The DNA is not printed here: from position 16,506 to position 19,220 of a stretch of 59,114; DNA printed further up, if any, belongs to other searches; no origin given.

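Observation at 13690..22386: Uncharacterised CoA-thioester pathway: PaaK-like ligase, XDH-family molybdoenzyme, AbfD-like protein, short citrate-synthase-like protein, MaoC and nitroreductase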

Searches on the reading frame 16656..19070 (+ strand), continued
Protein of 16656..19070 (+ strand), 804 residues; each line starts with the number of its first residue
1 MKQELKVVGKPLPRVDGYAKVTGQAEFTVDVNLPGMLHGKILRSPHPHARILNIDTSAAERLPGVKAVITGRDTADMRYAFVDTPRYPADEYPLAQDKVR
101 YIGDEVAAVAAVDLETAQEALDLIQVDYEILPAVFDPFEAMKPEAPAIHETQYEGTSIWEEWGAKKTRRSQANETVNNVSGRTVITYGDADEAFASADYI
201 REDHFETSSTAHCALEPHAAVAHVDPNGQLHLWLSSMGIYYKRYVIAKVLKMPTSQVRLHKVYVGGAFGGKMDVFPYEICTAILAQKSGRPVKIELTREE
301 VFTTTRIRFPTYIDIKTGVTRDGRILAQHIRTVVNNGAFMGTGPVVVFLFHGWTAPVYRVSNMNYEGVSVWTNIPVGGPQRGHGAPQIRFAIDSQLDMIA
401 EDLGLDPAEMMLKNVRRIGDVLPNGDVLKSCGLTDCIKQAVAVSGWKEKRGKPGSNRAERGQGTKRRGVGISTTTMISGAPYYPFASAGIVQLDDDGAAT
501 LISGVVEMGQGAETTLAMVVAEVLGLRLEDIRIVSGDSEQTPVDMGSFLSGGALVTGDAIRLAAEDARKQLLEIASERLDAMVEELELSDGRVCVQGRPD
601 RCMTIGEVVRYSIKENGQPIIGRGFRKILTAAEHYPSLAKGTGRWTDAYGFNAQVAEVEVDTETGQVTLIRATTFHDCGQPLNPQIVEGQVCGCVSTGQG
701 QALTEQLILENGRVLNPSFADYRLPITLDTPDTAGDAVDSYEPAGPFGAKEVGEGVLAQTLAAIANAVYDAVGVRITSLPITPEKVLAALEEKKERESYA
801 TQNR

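Call 18: find_encoding_contigs(protein=P0120, flank=10000, max_places=2)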
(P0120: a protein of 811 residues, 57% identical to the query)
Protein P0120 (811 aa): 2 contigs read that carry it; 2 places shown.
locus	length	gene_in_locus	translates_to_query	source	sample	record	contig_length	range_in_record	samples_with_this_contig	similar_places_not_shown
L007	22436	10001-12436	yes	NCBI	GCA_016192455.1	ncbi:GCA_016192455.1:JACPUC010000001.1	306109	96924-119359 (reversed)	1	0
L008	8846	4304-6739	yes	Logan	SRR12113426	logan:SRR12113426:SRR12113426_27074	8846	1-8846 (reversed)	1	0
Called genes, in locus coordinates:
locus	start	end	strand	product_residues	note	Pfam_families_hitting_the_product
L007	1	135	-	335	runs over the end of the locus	PF13103:TonB_2, PF03544:TonB_C (weak)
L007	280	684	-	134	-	PF02472:ExbD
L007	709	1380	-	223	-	PF01618:MotA_ExbB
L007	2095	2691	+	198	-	PF09335:VTT_dom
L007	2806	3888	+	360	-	PF00483:NTP_transferase, PF12804:NTP_transf_3, PF22640:ManC_GMP_beta-helix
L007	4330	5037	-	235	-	PF00005:ABC_tran, PF13304:AAA_21 (weak)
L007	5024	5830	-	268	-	PF00005:ABC_tran, PF13304:AAA_21 (faint), PF12399:BCA_ABC_TP_C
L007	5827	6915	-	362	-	PF02653:BPD_transp_2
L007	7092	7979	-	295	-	PF02653:BPD_transp_2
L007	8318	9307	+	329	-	PF00037:Fer4 (faint), PF12838:Fer4_7 (weak), PF13484:Fer4_16 (weak)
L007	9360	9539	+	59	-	-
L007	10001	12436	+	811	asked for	PF01315:Ald_Xan_dh_C, PF02738:MoCoBD_1, PF20256:MoCoBD_2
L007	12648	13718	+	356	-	PF01370:Epimerase, PF05368:NmrA, PF07993:NAD_binding_4 (weak), PF13460:NAD_binding_10, PF16363:GDP_Man_Dehyd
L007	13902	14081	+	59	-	PF09723:Zn_ribbon_8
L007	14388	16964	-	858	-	PF08668:HDOD, PF01966:HD (weak), PF00512:HisKA (faint), PF02518:HATPase_c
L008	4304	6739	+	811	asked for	PF01315:Ald_Xan_dh_C, PF02738:MoCoBD_1, PF20256:MoCoBD_2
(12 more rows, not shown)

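Call 33: find_encoding_contigs(protein=P0015, flank=10000, max_places=2)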
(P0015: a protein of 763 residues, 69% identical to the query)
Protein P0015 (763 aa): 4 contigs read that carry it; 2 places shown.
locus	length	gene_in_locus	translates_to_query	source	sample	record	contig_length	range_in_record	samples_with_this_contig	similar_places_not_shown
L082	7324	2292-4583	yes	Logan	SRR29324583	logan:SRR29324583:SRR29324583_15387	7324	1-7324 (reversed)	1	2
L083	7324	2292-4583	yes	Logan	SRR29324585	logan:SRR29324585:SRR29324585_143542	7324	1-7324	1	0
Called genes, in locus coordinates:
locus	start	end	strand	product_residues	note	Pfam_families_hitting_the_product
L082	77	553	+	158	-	PF00111:Fer2, PF13085:Fer2_3 (weak), PF01799:Fer2_2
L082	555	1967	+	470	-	PF00501:AMP-binding, PF14535:AMP-binding_C_2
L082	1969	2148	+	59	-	-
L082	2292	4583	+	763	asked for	PF01315:Ald_Xan_dh_C, PF02738:MoCoBD_1, PF20256:MoCoBD_2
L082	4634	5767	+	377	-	PF02625:XdhC_CoxI, PF13478:XdhC_C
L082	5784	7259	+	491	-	PF11794:HpaB_N, PF03241:HpaB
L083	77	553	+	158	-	PF00111:Fer2, PF13085:Fer2_3 (weak), PF01799:Fer2_2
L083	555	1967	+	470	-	PF00501:AMP-binding, PF14535:AMP-binding_C_2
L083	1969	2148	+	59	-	-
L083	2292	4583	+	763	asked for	PF01315:Ald_Xan_dh_C, PF02738:MoCoBD_1, PF20256:MoCoBD_2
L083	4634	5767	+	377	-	PF02625:XdhC_CoxI, PF13478:XdhC_C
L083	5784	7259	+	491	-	PF11794:HpaB_N, PF03241:HpaB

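Call 34: find_encoding_contigs(protein=P0016, flank=10000, max_places=1)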
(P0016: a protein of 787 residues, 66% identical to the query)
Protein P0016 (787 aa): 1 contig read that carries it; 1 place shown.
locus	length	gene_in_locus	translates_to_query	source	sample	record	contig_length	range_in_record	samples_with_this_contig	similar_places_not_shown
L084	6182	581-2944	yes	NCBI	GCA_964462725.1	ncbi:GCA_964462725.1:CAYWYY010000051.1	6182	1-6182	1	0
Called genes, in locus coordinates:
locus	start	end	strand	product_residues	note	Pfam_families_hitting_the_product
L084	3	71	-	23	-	?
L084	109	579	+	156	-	PF00111:Fer2, PF13085:Fer2_3 (faint), PF01799:Fer2_2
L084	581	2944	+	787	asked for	PF01315:Ald_Xan_dh_C, PF02738:MoCoBD_1, PF20256:MoCoBD_2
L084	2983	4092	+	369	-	PF06050:HGD-D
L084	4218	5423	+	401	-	PF06050:HGD-D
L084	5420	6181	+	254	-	?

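Call 64: search_solved_structures(query=window:16656-19070:+, max_evalue=1e-100, show_alignments=1)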
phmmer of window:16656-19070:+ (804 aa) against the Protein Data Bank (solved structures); distinct sequences matched with E-value up to 1e-100: 1.
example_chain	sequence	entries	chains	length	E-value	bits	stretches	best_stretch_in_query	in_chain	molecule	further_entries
1rm6_A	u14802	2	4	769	6.2e-142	477.7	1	176-794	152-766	4-hydroxybenzoyl-CoA reductase alpha subunit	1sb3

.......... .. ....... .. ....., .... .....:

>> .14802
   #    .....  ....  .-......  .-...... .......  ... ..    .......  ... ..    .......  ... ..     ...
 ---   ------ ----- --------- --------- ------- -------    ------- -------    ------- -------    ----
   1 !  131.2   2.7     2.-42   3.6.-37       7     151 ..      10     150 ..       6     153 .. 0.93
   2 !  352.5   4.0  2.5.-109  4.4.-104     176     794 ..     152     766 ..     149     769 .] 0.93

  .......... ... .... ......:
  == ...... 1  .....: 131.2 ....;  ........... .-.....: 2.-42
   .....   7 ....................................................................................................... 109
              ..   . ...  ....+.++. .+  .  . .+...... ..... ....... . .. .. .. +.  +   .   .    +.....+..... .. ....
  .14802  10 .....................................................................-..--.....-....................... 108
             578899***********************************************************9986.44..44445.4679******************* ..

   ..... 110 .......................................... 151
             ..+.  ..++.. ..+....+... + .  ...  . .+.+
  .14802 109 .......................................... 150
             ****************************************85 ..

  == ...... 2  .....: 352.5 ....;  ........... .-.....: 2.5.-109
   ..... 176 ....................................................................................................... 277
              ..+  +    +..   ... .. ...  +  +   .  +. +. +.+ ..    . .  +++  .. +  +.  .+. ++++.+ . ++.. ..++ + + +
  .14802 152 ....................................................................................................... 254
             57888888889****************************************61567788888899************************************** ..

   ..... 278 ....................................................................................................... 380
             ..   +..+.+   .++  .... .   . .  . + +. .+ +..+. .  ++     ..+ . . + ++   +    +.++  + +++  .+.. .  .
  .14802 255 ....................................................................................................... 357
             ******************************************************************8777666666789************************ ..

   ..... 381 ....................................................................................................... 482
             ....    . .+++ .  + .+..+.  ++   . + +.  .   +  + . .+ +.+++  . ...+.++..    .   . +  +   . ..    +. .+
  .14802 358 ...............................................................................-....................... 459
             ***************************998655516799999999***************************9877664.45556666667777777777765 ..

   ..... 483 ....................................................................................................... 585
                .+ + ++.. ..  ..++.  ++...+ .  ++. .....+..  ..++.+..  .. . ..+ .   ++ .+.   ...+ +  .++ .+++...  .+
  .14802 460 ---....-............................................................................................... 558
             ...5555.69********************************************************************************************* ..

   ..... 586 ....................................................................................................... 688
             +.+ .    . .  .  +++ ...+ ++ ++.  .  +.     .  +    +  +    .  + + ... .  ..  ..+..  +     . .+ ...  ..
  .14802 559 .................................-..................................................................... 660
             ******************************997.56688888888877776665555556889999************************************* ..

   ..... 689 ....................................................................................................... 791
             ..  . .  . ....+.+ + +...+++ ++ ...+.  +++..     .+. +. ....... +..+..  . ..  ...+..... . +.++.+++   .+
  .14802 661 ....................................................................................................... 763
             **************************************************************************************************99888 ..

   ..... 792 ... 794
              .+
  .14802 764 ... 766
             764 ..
